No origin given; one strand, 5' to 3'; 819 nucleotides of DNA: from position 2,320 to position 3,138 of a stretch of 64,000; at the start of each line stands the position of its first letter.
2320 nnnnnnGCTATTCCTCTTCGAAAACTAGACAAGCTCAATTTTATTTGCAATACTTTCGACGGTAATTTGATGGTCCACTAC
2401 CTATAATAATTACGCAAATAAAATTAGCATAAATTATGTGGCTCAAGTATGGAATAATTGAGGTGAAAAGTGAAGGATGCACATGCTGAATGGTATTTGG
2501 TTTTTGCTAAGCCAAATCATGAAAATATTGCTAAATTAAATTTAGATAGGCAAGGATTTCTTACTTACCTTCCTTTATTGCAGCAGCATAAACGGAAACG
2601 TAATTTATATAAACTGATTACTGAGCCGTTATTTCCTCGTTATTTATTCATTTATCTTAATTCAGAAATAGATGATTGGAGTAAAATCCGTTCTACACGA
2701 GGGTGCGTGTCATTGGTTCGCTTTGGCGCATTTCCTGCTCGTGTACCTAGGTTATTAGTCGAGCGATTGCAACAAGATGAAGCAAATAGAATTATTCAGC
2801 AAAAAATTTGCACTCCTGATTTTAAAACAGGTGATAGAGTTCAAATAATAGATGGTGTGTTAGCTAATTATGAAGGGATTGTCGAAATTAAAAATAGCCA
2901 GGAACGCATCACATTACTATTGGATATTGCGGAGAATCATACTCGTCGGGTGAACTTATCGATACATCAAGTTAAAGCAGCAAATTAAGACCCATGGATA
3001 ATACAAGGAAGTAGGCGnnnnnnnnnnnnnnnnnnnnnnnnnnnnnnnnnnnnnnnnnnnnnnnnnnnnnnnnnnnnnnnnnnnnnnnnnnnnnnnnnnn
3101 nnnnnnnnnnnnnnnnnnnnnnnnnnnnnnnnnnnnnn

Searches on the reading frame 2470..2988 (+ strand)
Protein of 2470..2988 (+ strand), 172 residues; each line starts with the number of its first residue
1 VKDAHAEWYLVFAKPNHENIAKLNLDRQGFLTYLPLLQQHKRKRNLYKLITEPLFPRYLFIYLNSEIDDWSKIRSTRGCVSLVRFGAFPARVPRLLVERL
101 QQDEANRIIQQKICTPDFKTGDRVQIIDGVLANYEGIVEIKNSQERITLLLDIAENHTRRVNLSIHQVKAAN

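Call 11: search_protein_families(library=ncbifam, proteins=[window:2470-2988:+])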
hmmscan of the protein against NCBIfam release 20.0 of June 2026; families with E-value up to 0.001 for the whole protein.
window:2470-2988:+ (172 aa): 6 families
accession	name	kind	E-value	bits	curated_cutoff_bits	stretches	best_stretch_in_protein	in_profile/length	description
TIGR01955.1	RfaH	equivalog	1.9e-44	151.4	144.5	1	8-159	1-150/159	transcription/translation regulatory transformer protein RfaH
NF006534.0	PRK09014.1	equivalog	4.4e-30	104.7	124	1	7-158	3-150/162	transcription/translation regulatory transformer protein RfaH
NF033644.1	antiterm_UpxY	subfamily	8.6e-19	68.1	100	1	8-152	1-149/164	UpxY family transcription antiterminator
TIGR00922.1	nusG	equivalog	1.8e-13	50.7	135.7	1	36-169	38-170/172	transcription termination/antitermination protein NusG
NF033641.1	antiterm_LoaP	exception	2.3e-11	44.1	125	1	8-169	1-165/166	antiterminator LoaP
TIGR01956.2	NusG_myco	equivalog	8.1e-08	32.2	150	0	103-169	171-237/239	transcription termination/antitermination protein NusG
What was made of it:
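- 2470..2988 (+): rfaH gene (172 aa), the cognate NusG-family antiterminator, followed 30 nt later by a WbpM/PglF-like dehydratase gene (3018-5135). NCBIfam TIGR01955 RfaH equivalog scores 151.4 bits against a cut-off of 144.5; NusG, UpxY and LoaP models fall below their cut-offs (call 11).
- On ops element (RfaH recruitment/pause site): Window 2470-2988 matches TIGR01955 at 151.4 bits against a cut-off of 144.5 (call 11).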

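Call 13: find_encoding_contigs(protein=window:2470-2988:+, flank=5000, max_places=10)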
Protein window:2470-2988:+ (172 aa): 1 contig read that carries it; 1 place shown.
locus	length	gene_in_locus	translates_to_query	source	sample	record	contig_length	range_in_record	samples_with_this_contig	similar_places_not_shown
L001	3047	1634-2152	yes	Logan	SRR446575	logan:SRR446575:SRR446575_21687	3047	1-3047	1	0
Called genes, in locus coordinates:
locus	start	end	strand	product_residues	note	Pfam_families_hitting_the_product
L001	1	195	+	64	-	?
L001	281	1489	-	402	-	PF01266:DAO, PF13450:NAD_binding_8 (faint)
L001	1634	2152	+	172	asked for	PF02357:NusG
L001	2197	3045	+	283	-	?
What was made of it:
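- Tried and rejected: RfaH appears only on a 3-kb Logan contig (call 13).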

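Call 14: find_related_loci(query=window:2470-2988:+, collection=genome_contigs, flank=10000)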
Query window:2470-2988:+ (172 aa) in genome_contigs; peptide patterns used: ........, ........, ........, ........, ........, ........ (x = any residue, [..] = any of these).
124 stretches matched a pattern, but none encodes a relative of the query by tblastn (E <= 1e-3).
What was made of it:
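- Tried and rejected: It found nothing (call 14).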

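Call 15: find_homologous_proteins(query=window:2470-2988:+)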
Query window:2470-2988:+ (172 aa): 165 proteins with E <= 0.001 among 213 candidates; the best 120 are listed.
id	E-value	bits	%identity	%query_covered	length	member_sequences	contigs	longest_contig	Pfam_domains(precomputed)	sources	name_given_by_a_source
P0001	1.4e-109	381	99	100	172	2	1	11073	PF02357.25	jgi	-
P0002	5.6e-91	321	80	100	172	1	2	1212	PF02357.25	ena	-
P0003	2.7e-80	286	72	100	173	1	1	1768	PF02357.25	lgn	-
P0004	4.1e-80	285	75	100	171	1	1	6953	PF02357.25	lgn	-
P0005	8.7e-80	284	76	97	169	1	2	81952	PF02357.25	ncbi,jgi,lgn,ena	-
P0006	1.9e-79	283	74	100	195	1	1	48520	PF02357.25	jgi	jgi:transcriptional antiterminator RfaH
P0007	2.7e-78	279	71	100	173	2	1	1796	PF02357.25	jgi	jgi:transcriptional antiterminator RfaH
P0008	6.3e-78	278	72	98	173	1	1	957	PF02357.25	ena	-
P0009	8.7e-78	278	70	99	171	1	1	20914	PF02357.25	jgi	jgi:transcriptional antiterminator RfaH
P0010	1.8e-77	277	69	100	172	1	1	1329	PF02357.25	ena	-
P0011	3.6e-77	276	70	99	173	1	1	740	PF02357.25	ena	-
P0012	5.0e-77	275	72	100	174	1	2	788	PF02357.25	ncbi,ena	-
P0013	1.2e-76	274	69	99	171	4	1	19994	PF02357.25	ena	-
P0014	1.7e-76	274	73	98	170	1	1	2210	PF02357.25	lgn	-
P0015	4.8e-76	272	69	99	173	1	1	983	PF02357.25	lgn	-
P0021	2.6e-75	270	78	89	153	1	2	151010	PF02357.25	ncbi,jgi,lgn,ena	-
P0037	1.5e-72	261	71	100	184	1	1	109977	PF02357.25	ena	-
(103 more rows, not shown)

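Call 17: find_related_loci(query=A1, collection=genome_contigs, flank=10000)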
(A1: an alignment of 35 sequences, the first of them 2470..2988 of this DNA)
Query A1 (172 aa) in genome_contigs; peptide patterns used: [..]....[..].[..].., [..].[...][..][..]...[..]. (x = any residue, [..] = any of these).
600 stretches matched a pattern (row limit reached: there are more); 581 encode a relative of the query (tblastn E <= 1e-3); the best 80 are kept; 80 distinct loci.
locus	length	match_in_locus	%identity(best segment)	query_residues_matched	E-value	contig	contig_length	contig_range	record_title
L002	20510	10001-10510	65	1-170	2e-74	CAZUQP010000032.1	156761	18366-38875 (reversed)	MAG TPA_asm: uncultured Coxiellaceae bacterium isolate binchicken_co169_174 genome assembly, contig: k99_449954, whole g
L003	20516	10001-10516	59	1-172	8e-70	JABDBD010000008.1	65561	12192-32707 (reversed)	MAG: Gammaproteobacteria bacterium isolate BWMinControl_Nextera54_MAG1 3300020741.a:Ga0207030_1008, whole genome shotgun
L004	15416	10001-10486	57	8-169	6e-62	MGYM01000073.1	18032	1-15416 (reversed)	MAG: Gammaproteobacteria bacterium RIFCSPLOWO2_02_FULL_38_11 rifcsplowo2_02_scaffold_9018, whole genome shotgun sequence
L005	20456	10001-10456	49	6-159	2e-46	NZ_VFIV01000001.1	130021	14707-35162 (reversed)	Coxiella endosymbiont of Ornithodoros amblus strain AB428 NODE_5_length_130021_cov_36.261906, whole genome shotgun seque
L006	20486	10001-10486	45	8-171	1e-45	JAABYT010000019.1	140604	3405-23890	MAG: Gammaproteobacteria bacterium isolate CS4-K024 K_merged_R1_(paired)_contig_1159, whole genome shotgun sequence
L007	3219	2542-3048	44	4-172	6e-45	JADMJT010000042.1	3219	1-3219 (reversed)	MAG: Burkholderiales bacterium isolate MAG_47 NODE_13534_length_3219_cov_109.692794, whole genome shotgun sequence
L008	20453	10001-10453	47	8-159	1e-44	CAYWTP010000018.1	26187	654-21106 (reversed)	MAG TPA_asm: uncultured Ectothiorhodospiraceae bacterium isolate SRP214966_co3_144 genome assembly, contig: NODE_2210_le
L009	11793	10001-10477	47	8-169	4e-44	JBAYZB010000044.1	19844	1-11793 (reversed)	MAG: Gammaproteobacteria bacterium isolate SO_2017_CLC_44 scaffold_3646_c1_PH3_2017, whole genome shotgun sequence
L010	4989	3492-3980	46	8-172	3e-43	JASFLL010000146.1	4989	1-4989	MAG: Thioalkalispiraceae bacterium isolate D0817M12metaG_Bin_295 D0817M12metaG_FD_scaffold_3690_c1, whole genome shotgun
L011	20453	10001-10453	47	8-159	4e-43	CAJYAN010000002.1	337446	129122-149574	MAG TPA_asm: uncultured Gammaproteobacteria bacterium isolate SRR5242447_bin.8_MetaBAT_v2.12.1_MAG genome assembly, cont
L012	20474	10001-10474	46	8-165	9e-43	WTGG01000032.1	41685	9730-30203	MAG: Coxiellaceae bacterium isolate CO36386bin_8 NODE_550_length_41685_cov_23.897910, whole genome shotgun sequence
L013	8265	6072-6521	47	8-158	1e-42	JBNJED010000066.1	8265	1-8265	MAG: Pseudomonadota bacterium isolate Y23_30dBSd4.bin.76 NODE_5856_length_8265_cov_15.896277, whole genome shotgun seque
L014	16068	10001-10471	48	4-161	2e-42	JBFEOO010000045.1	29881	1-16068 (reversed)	MAG: Arenicellales bacterium isolate Mix_mud04.2021.02.41 k141_477879_length_29881_cov_12.6273, whole genome shotgun seq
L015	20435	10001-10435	49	7-152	3e-42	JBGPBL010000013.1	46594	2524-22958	MAG: Sulfurifustaceae bacterium isolate OBJ_0618_130150_106 k141_3688089_length_46594_cov_10.3823, whole genome shotgun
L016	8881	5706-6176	46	4-161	3e-42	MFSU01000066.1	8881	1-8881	MAG: Candidatus Muproteobacteria bacterium RBG_16_65_34 RBG_16_scaffold_40819, whole genome shotgun sequence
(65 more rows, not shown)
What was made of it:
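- Tried and rejected: The alignment-based scan worked (call 17).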

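Call 20: search_solved_structures(query=window:2470-2988:+, show_alignments=2)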
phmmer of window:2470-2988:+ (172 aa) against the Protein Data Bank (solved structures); distinct sequences matched with E-value up to 0.001: 12.
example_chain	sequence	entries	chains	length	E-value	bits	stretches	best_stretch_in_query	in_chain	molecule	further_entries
8pen_P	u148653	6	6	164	6.7e-18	68.2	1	7-156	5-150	Transcription antitermination protein RfaH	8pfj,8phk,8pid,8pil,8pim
5ond_A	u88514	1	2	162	8.7e-18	67.9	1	7-156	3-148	Transcription antitermination protein RfaH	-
2oug_A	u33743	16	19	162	8.9e-18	67.8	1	7-156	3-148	Transcriptional activator rfaH | Transcription antitermination protein RfaH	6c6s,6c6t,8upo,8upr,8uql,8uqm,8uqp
8pfg_P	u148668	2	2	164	6.6e-17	65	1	7-156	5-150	Transcription antitermination protein RfaH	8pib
8ehq_G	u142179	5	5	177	5.9e-08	35.9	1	7-153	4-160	Transcription termination/antitermination protein NusG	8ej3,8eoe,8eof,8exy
8e74_Z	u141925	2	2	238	1.1e-05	28.5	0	5-89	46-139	Transcription termination/antitermination protein NusG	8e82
8eos_G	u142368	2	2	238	1.1e-05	28.5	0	5-89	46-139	Transcription termination/antitermination protein NusG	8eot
8f5g_A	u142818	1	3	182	2.8e-05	27.2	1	7-166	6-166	Transcription termination/antitermination protein NusG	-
2lq8_A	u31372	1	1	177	5.9e-05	26.1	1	7-147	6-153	Transcription antitermination protein nusG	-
1m1g_A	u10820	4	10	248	0.00014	24.9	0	49-167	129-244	Transcription antitermination protein nusG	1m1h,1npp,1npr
8syi_G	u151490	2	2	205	0.00038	23.5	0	49-170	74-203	Transcription termination/antitermination protein NusG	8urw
2xhc_A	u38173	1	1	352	0.00049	23.1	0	42-147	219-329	TRANSCRIPTION ANTITERMINATION PROTEIN NUSG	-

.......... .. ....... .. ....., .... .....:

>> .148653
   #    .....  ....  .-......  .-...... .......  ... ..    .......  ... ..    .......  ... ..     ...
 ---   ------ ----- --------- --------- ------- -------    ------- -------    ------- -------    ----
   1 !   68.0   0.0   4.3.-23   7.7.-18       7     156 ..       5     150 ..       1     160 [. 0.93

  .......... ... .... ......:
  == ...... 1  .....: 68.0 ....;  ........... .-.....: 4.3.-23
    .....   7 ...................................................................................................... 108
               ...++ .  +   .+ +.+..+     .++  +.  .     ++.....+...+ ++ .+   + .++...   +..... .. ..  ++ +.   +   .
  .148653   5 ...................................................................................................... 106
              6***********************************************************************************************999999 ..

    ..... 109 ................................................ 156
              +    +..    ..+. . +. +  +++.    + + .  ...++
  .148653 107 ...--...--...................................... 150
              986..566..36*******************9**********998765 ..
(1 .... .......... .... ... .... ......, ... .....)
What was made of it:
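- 2470..2988 (+): The best PDB sequence matches are E. coli RfaH at E 7e-18 (call 20).
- On RfaH (NusG-family transformer protein): E48, R138 and I93 equivalents (E52, R146, V97) are kept, and F130 is Val (call 20).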

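Call 22: find_encoding_contigs(protein=P0005, flank=10000, max_places=2)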
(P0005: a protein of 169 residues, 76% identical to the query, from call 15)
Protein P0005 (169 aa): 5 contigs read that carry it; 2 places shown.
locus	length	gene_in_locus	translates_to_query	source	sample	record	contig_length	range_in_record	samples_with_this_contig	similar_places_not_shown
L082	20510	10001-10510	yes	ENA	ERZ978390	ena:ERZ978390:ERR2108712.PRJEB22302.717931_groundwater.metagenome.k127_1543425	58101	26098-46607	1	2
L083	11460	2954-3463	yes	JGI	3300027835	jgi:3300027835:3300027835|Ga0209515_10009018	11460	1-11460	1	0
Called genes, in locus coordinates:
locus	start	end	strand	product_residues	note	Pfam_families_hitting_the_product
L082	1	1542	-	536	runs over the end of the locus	-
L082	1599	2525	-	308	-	PF01370:Epimerase, PF04321:RmlD_sub_bind (weak), PF16363:GDP_Man_Dehyd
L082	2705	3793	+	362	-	PF01370:Epimerase, PF04321:RmlD_sub_bind (faint), PF16363:GDP_Man_Dehyd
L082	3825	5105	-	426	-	-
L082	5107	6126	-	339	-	PF01408:GFO_IDH_MocA, PF03447:NAD_binding_3 (weak), PF22725:GFO_IDH_MocA_C3, PF02894:GFO_IDH_MocA_C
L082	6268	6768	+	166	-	PF01451:LMWPc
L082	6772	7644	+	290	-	PF02563:Poly_export, PF10531:SLBB (weak), PF22461:SLBB_2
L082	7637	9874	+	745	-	PF02706:Wzz, PF23607:WZC_N, PF13807:GNVR (weak), PF01656:CbiA (weak), PF10609:ParA (weak), PF13614:AAA_31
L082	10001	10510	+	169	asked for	PF02357:NusG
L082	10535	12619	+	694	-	PF13727:CoA_binding_3, PF01408:GFO_IDH_MocA (faint), PF02254:TrkA_N (faint), PF01073:3Beta_HSD, PF01370:Epimerase, PF02719:Polysacc_synt_2, PF04321:RmlD_sub_bind, PF16363:GDP_Man_Dehyd, +3 more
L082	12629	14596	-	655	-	PF13522:GATase_6, PF13537:GATase_7, PF00733:Asn_synthase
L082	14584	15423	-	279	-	PF00535:Glycos_transf_2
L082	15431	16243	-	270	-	PF13489:Methyltransf_23, PF01209:Ubie_methyltran, PF08241:Methyltransf_11, PF08242:Methyltransf_12, PF13649:Methyltransf_25, PF13847:Methyltransf_31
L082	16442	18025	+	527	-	PF01266:DAO, PF00732:GMC_oxred_N (faint), PF05199:GMC_oxred_C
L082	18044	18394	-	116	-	PF04138:GtrA_DPMS_TM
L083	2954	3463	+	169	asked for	PF02357:NusG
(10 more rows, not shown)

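Call 23: find_encoding_contigs(protein=P0021, flank=10000, max_places=2)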
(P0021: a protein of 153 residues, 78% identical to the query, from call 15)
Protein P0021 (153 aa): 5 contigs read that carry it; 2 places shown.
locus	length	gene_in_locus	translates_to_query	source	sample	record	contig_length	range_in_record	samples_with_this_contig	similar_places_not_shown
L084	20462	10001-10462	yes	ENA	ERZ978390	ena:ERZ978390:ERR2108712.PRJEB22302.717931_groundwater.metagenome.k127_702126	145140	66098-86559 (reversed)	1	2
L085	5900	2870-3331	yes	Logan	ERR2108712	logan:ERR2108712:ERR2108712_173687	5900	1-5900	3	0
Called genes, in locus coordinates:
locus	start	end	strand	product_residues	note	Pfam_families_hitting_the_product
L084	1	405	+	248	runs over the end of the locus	PF01255:Prenyltransf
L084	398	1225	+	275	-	PF01148:CTP_transf_1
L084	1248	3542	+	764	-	PF07244:POTRA (weak), PF08479:POTRA_2 (faint), PF07244:POTRA, PF01103:Omp85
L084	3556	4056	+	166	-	PF03938:OmpH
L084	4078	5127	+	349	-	PF04613:LpxD, PF21711:DCTN5 (faint), PF25087:GMPPB_C, PF00132:Hexapep, PF14602:Hexapep_2 (faint), PF25084:LbH_EIF2B, PF00132:Hexapep, PF25084:LbH_EIF2B (weak)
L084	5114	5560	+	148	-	PF22817:ApeP-like (weak), PF07977:FabA, PF22818:ApeI-like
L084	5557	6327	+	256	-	PF00132:Hexapep (weak), PF25084:LbH_EIF2B (faint), PF25087:GMPPB_C (weak), PF00132:Hexapep, PF13720:Acetyltransf_11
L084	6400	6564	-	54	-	PF00301:Rubredoxin, PF21349:RUBY_RBDX (faint)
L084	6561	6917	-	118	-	PF01627:Hpt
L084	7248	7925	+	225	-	PF00072:Response_reg, PF00196:GerE, PF08281:Sigma70_r4_2 (weak)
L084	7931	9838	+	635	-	PF03169:OPT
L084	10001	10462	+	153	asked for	PF02357:NusG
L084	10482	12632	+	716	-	PF13727:CoA_binding_3, PF02254:TrkA_N (faint), PF01073:3Beta_HSD, PF01370:Epimerase, PF02719:Polysacc_synt_2, PF04321:RmlD_sub_bind, PF16363:GDP_Man_Dehyd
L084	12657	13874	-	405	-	PF01943:Polysacc_synt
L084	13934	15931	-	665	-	PF13522:GATase_6, PF13537:GATase_7, PF00733:Asn_synthase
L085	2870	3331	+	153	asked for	PF02357:NusG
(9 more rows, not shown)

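Call 24: find_encoding_contigs(protein=P0037, flank=10000, max_places=2)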
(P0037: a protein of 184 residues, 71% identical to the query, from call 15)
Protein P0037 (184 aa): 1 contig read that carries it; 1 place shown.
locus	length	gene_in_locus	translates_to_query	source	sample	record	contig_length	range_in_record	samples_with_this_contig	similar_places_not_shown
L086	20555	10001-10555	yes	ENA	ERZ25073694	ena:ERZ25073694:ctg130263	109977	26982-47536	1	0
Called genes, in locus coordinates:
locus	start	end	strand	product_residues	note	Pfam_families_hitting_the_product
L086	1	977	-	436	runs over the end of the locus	PF05195:AMP_N, PF00557:Peptidase_M24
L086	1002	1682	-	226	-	PF03695:UPF0149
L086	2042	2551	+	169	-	PF00186:DHFR_1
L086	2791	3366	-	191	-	PF00149:Metallophos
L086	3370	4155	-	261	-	PF00398:RrnaAD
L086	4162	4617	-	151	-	PF08238:Sel1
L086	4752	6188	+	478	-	PF17767:NAPRTase_N, PF02749:QRPTase_N (weak)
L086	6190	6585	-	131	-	PF00248:Aldo_ket_red (faint)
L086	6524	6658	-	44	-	-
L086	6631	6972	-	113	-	PF00248:Aldo_ket_red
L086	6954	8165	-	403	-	PF01266:DAO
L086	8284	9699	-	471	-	-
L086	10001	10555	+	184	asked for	PF02357:NusG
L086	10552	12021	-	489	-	PF13440:Polysacc_synt_3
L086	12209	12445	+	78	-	-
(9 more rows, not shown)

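Call 25: find_encoding_contigs(protein=P0001, flank=10000, max_places=2)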
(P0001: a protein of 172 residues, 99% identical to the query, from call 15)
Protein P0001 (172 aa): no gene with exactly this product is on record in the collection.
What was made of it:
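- Tried and rejected: P0001 is not on record (call 25).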

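Call 71: predict_structure(alignment_id=A1)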
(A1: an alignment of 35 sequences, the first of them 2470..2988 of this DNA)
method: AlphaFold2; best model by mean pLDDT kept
length: 172 residues; sequences in the alignment: 35
mean_pLDDT: 81.7   pTM: 0.59
mean pLDDT of the five models: 81.7, 80.4, 80.1, 78.6, 77.0
residues with pLDDT >= 90: 43; 70-90: 104; 50-70: 23; < 50: 2
segments of 3 or more residues with pLDDT < 50: none
pLDDT, mean of each block of 10 residues (from residue 1): 72 90 90 90 78 92 77 76 77 93 80 67 85 86 78 76 84 79
secondary structure, 60 per line:
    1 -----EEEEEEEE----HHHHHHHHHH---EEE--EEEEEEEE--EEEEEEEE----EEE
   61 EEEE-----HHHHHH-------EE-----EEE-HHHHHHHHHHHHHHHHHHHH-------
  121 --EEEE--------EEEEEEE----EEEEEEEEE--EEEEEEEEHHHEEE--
elements in order: E6-13 H18-27 E31-33 E36-43 E46-53 E58-64 H70-75 E90-92 H94-113 E123-126 E135-141 E146-154 E157-164 E168-170
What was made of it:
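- On RfaH (NusG-family transformer protein): The model has an NGN domain and a 5-strand KOW domain (call 71). AlphaFold2 with a 35-sequence alignment gives a beta-barrel CTD (strands 123-170, pLDDT 76-86) (call 71).
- Closest known: Predicted monomorphic. Same: AlphaFold2 predicts a NusG-like beta-barrel CTD (call 71).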

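Call 74: fold_search(model_id=the predicted structure, library=pdb)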
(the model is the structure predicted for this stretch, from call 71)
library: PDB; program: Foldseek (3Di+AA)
matches with E <= 10: 1323; with E <= 0.001: 48
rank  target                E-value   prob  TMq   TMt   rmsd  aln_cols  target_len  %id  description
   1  9a56_B                1.2e-11  1.00  0.44  0.43  17.5       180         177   20  Integrative model of RPOB-NUSG by crosslinking MS and deep learning (released 2024-09-18)
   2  8phk_P                1.6e-09  1.00  0.49  0.52   7.7       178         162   25  fully recruited RfaH bound to E. coli transcription complex paused at ops site (released 2024-04-24)
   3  6c6s_D                7.4e-09  1.00  0.43  0.45   8.6       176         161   26  CryoEM structure of E.coli RNA polymerase elongation complex bound with RfaH (released 2018-07-25)
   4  1m1g_B                3.8e-08  1.00  0.34  0.27  13.1       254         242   16  Crystal Structure of Aquifex aeolicus N-utilization substance G (NusG), Space Group P2(1) (released 2003-02-04)
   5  1m1g_A                7.0e-08  1.00  0.37  0.29  13.5       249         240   16  Crystal Structure of Aquifex aeolicus N-utilization substance G (NusG), Space Group P2(1) (released 2003-02-04)
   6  1m1g_C                7.4e-08  1.00  0.41  0.33  12.7       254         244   17  Crystal Structure of Aquifex aeolicus N-utilization substance G (NusG), Space Group P2(1) (released 2003-02-04)
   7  1m1g_D                1.1e-07  1.00  0.32  0.26  13.6       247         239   16  Crystal Structure of Aquifex aeolicus N-utilization substance G (NusG), Space Group P2(1) (released 2003-02-04)
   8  6gov_G                3.2e-07  1.00  0.43  0.43   8.8       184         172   19  Structure of THE RNA POLYMERASE LAMBDA-BASED ANTITERMINATION COMPLEX (released 2019-02-13)
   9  6tqn_G                3.8e-07  1.00  0.45  0.44   8.7       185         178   19  rrn anti-termination complex without S4 (released 2020-08-05)
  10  1npp_C                4.4e-07  1.00  0.34  0.28  12.4       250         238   16  CRYSTAL STRUCTURE OF AQUIFEX AEOLICUS NUSG IN P2(1) (released 2003-03-11)
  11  1npp_B                5.0e-07  1.00  0.36  0.28  11.9       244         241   17  CRYSTAL STRUCTURE OF AQUIFEX AEOLICUS NUSG IN P2(1) (released 2003-03-11)
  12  5ond_A                8.2e-07  1.00  0.46  0.57   3.2        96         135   35  RfaH from Escherichia coli in complex with ops DNA (released 2018-06-06)
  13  5ond_B                9.2e-07  1.00  0.46  0.58   3.3        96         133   35  RfaH from Escherichia coli in complex with ops DNA (released 2018-06-06)
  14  8pen_P                1.3e-06  1.00  0.46  0.74   2.9       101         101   33  fully recruited RfaH bound to E. coli transcription complex paused at ops site (alternative state of RfaH) (released 2024-04-24)
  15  2lq8_MODEL_1_A        1.9e-06  1.00  0.35  0.34  12.3       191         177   20  Domain interaction in Thermotoga maritima NusG (released 2013-01-23)
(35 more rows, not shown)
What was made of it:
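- AlphaFold predicts a beta-barrel CTD rather than the autoinhibited alpha-hairpin (calls 71, 74). AlphaFold predicts a non-autoinhibited beta CTD (calls 71, 74).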
